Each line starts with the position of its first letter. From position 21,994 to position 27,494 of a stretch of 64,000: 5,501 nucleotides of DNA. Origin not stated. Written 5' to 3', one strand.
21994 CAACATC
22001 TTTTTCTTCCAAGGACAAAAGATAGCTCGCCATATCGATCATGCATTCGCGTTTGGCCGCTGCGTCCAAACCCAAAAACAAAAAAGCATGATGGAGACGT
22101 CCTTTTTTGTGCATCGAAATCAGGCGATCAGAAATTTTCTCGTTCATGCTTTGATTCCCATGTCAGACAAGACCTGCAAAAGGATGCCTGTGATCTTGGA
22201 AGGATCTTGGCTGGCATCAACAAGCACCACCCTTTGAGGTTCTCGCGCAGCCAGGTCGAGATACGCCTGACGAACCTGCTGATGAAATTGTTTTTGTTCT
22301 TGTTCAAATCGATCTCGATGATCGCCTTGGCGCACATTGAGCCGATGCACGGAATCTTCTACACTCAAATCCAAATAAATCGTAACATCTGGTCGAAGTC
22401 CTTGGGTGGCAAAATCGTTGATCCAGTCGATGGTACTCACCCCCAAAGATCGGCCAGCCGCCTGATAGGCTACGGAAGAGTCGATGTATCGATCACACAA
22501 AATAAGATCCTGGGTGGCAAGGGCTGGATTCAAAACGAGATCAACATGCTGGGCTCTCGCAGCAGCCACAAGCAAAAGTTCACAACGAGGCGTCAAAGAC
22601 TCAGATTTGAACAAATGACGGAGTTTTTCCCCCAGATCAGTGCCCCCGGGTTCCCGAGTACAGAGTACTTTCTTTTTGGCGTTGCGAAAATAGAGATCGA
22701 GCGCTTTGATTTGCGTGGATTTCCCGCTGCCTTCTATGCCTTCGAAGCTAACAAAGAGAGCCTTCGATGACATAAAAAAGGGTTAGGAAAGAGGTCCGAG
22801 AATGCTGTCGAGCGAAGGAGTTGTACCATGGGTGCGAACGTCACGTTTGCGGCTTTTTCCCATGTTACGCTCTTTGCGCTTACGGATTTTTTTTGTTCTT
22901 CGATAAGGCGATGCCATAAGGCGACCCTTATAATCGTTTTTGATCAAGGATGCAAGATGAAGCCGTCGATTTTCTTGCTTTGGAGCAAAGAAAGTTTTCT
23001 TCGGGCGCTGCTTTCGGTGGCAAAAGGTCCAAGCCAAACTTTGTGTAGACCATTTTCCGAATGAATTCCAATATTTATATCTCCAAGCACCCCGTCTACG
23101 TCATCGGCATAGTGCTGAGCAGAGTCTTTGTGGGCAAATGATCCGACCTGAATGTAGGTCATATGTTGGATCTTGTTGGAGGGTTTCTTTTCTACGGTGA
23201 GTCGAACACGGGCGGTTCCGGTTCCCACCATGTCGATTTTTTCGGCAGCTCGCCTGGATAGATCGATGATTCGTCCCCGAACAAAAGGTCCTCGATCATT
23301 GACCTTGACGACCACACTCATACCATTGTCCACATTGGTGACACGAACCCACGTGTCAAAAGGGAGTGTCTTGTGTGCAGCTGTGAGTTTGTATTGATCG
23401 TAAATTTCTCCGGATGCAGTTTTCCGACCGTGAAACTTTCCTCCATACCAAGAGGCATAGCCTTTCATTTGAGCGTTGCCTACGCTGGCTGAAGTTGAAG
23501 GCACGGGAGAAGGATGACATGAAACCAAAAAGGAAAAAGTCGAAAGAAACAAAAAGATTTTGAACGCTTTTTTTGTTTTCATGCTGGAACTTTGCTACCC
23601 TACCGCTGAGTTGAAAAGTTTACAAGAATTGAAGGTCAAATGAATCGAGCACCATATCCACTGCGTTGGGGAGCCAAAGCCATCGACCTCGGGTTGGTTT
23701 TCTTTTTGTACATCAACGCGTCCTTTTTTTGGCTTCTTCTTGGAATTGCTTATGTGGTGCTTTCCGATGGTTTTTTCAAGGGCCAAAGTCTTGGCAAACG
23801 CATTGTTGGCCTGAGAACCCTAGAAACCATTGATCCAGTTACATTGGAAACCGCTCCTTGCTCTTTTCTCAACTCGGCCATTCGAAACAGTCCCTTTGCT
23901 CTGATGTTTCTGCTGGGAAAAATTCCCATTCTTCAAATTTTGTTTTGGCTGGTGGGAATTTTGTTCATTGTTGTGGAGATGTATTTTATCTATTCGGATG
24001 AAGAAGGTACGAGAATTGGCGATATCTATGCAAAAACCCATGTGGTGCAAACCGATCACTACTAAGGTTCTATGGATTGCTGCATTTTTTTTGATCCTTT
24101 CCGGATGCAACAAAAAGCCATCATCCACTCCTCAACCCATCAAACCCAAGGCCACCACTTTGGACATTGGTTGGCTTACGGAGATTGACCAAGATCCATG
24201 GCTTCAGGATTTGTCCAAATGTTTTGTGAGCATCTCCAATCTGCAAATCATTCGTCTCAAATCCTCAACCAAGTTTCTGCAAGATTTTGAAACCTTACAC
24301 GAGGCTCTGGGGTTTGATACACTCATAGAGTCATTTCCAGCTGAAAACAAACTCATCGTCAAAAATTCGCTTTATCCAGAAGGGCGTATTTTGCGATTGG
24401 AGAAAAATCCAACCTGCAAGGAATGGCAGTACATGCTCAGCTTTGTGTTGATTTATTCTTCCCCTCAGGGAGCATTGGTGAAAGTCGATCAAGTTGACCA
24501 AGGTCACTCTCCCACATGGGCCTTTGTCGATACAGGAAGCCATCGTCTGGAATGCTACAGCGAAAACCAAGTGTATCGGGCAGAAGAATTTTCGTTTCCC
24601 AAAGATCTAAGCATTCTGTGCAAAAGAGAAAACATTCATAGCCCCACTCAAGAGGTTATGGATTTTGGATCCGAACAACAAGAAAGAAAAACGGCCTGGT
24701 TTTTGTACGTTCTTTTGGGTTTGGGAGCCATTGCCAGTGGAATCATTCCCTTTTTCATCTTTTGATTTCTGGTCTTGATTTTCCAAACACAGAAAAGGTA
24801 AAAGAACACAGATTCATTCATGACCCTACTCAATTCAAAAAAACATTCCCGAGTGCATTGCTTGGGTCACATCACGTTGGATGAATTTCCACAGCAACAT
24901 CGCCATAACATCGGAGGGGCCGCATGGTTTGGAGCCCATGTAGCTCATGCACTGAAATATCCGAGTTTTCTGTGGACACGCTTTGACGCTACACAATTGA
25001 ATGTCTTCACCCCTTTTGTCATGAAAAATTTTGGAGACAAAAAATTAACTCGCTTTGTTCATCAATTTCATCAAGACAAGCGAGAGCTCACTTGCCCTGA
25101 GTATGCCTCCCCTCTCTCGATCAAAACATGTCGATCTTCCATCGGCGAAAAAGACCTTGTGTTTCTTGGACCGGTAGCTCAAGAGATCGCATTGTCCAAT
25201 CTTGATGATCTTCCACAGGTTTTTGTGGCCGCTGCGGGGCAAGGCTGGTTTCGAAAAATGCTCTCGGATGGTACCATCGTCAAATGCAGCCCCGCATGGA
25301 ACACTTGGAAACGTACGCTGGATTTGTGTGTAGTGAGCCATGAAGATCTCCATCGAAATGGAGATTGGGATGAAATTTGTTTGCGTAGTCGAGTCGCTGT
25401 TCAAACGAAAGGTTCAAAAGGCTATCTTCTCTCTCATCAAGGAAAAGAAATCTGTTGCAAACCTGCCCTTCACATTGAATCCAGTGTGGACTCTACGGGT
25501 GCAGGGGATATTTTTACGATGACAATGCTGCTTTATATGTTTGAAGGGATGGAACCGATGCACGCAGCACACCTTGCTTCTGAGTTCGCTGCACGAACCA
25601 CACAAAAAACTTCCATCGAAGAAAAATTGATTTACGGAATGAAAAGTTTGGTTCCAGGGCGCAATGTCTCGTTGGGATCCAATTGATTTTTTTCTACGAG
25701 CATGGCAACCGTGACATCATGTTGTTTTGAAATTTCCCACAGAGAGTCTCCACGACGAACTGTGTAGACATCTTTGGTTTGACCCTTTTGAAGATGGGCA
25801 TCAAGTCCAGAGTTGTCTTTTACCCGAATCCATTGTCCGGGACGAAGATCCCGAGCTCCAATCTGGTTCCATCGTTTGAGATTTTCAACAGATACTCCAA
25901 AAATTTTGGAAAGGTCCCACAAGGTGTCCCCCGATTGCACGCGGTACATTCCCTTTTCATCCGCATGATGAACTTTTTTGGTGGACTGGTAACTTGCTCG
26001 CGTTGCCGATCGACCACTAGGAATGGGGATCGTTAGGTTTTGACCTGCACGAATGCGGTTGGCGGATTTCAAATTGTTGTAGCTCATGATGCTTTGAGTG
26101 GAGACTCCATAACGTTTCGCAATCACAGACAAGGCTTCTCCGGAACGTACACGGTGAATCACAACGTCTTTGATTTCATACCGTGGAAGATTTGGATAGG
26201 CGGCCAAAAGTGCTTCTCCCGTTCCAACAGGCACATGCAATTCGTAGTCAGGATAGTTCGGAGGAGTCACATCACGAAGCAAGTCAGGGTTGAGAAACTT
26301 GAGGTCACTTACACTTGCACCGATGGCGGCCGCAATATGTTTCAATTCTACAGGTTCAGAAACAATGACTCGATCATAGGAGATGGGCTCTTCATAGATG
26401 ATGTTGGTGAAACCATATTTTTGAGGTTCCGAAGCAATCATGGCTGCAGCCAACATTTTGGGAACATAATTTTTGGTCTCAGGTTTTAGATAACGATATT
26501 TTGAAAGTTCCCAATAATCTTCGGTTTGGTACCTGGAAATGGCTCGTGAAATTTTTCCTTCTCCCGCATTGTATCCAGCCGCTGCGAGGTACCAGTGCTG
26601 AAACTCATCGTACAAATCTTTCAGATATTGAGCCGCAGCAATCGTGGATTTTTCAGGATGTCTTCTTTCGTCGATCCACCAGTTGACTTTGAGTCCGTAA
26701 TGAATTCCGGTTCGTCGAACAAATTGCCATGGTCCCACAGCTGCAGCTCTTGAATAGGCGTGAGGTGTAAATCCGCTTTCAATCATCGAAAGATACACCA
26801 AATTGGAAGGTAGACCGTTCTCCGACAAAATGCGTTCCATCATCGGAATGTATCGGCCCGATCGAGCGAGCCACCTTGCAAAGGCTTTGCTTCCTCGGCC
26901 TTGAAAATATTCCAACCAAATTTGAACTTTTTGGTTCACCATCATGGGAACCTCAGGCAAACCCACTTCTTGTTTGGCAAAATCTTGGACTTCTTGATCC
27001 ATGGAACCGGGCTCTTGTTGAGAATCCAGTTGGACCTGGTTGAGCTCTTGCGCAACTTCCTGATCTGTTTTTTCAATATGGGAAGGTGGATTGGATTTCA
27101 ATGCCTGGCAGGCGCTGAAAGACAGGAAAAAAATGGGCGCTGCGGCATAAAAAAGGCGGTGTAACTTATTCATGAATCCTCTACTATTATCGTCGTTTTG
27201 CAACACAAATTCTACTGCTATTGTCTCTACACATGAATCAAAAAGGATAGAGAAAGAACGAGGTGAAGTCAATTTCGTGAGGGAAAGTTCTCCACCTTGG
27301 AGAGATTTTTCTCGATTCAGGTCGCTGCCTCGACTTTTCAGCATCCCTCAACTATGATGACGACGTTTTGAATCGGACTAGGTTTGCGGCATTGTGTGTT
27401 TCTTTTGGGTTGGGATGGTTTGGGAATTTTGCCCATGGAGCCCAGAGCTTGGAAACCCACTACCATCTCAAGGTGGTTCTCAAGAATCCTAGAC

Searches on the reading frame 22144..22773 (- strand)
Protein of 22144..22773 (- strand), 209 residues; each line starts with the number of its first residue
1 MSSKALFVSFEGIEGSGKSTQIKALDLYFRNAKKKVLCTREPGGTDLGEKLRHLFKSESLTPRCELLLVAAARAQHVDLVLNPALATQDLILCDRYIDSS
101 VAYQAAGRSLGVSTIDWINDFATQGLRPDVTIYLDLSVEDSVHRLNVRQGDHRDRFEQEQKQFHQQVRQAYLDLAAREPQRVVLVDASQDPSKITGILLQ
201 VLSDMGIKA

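Call 63: search_protein_families(library=pfam, max_evalue=0.000001, proteins=[window:22144-22773:-])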
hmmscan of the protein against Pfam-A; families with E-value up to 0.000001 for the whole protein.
window:22144-22773:- (209 aa): 1 family
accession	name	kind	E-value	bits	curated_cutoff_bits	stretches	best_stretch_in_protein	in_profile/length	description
PF02223.23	Thymidylate_kin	-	1.5e-48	165.4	27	1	10-191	1-178/185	Thymidylate kinase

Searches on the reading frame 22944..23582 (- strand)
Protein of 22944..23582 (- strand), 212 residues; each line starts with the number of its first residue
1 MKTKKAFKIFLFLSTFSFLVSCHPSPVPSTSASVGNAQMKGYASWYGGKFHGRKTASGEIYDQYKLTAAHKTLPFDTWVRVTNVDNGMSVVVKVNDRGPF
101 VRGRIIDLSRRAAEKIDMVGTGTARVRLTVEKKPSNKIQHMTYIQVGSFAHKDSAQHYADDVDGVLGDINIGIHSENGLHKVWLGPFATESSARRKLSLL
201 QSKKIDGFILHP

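Call 63: search_protein_families(library=pfam, max_evalue=0.000001, proteins=[window:22944-23582:-])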
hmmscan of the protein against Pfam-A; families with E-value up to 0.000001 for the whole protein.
window:22944-23582:- (212 aa): 2 families
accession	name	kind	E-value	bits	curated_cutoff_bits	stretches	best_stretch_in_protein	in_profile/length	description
PF03330.24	DPBB_1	-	4.4e-27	94.6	28.8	1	40-127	3-82/83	Lytic transglycolase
PF05036.18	SPOR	-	5e-09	36.8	21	1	143-209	6-74/76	SPOR domain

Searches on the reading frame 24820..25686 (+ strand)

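Call 63: search_protein_families(library=pfam, max_evalue=0.000001, proteins=[window:24820-25686:+])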
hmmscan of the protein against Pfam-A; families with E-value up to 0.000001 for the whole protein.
window:24820-25686:+ (288 aa): 1 family
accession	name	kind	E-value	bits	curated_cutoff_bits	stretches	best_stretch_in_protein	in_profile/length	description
PF00294.29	PfkB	-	1.1e-07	32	25.8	1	191-265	221-294/302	pfkB family carbohydrate kinase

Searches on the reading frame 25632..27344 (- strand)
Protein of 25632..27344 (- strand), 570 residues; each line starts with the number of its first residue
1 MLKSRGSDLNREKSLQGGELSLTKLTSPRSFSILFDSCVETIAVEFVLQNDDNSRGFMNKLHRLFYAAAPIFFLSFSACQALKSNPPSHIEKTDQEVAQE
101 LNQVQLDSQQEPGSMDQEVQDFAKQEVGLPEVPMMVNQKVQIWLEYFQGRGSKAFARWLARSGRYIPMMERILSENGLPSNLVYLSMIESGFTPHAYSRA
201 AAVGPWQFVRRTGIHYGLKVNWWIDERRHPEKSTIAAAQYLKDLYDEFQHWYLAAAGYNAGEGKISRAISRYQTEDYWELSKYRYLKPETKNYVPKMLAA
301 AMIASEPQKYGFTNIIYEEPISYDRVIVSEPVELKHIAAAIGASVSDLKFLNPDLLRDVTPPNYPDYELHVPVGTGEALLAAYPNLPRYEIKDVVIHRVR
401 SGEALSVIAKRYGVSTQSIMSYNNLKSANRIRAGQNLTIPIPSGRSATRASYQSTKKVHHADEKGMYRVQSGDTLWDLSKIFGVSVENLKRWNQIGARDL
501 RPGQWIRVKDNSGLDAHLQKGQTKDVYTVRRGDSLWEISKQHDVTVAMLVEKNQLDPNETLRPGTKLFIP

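Call 63: search_protein_families(library=pfam, max_evalue=0.000001, proteins=[window:25632-27344:-])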
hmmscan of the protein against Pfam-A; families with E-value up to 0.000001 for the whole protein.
window:25632-27344:- (570 aa): 5 families
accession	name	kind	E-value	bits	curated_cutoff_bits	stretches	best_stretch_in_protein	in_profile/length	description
PF01476.26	LysM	-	2.1e-43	146.4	20.9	3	397-440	1-43/43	LysM domain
PF01464.25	SLT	-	2.4e-26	92.1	21.3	1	175-279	10-115/117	Transglycosylase SLT domain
PF23473.1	LysM3_LYK4_5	-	1.1e-12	48.3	29.3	0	399-431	7-38/48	LYK4/5 LysM3 domain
PF23446.1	LysM1_NFP_LYK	-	1.8e-09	38.8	36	0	405-442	18-56/60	NFP/LYK LysM1 domain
PF22310.2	NMB0315_dom_I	-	9.4e-07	29.5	27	0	398-443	7-56/83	NMB0315-like, domain I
